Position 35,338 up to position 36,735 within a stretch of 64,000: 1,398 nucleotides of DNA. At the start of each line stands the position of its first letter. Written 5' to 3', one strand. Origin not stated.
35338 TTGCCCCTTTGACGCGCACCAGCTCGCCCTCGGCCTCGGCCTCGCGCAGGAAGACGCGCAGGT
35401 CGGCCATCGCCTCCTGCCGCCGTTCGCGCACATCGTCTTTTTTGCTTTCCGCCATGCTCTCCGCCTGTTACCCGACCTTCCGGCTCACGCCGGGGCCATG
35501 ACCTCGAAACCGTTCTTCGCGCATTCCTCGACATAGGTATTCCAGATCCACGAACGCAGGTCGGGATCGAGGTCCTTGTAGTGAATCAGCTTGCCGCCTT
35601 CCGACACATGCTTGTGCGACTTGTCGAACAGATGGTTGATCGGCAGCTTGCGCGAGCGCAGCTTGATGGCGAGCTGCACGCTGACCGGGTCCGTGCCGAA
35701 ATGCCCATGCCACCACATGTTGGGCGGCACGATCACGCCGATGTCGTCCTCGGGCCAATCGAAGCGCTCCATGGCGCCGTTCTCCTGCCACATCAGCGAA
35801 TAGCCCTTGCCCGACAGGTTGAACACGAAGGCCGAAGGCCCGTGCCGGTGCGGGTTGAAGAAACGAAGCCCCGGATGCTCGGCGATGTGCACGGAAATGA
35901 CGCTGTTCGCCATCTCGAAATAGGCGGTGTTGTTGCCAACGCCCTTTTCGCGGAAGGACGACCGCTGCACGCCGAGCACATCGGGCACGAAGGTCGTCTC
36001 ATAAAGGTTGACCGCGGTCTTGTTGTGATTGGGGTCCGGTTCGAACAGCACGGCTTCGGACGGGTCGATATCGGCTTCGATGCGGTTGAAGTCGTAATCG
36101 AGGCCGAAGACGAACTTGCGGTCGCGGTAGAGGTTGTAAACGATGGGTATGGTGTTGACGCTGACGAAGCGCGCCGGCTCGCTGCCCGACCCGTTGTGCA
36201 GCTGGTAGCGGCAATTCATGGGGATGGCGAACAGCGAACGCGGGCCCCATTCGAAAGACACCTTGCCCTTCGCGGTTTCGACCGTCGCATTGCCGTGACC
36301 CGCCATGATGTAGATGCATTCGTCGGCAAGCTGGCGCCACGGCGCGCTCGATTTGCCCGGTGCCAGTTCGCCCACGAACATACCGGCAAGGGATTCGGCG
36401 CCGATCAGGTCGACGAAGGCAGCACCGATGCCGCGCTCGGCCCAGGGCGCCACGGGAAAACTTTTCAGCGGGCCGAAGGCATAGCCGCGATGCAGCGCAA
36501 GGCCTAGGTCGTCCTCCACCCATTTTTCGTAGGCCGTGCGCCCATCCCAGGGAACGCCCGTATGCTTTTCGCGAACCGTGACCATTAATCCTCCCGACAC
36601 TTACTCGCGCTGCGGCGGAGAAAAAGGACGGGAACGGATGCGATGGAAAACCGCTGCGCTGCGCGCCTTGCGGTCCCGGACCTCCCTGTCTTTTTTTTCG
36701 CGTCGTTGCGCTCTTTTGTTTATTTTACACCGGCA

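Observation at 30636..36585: Tandem, translationally coupled triplet of bicupin paralogs plus a fourth copy, wrapped around a UbiD decarboxylase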

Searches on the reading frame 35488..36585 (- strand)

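Call 5: search_protein_families(library=pfam, proteins=[window:35488-36585:-], max_evalue=0.01)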
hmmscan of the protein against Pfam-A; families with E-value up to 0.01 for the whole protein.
window:35488-36585:- (366 aa): 1 family
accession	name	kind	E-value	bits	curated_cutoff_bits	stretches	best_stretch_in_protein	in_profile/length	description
PF07883.17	Cupin_2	-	2.8e-05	24.2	27.2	1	72-143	3-69/70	Cupin domain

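Call 7: search_protein_families(library=ncbifam, proteins=[window:35488-36585:-], max_evalue=0.01)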
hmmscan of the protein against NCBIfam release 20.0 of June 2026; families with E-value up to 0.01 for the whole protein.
window:35488-36585:- (366 aa): 1 family
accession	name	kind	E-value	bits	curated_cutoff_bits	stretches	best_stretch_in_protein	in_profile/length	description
TIGR02272.1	gentisate_1_2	equivalog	0.00043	19.3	442.1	0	245-324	97-167/336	gentisate 1,2-dioxygenase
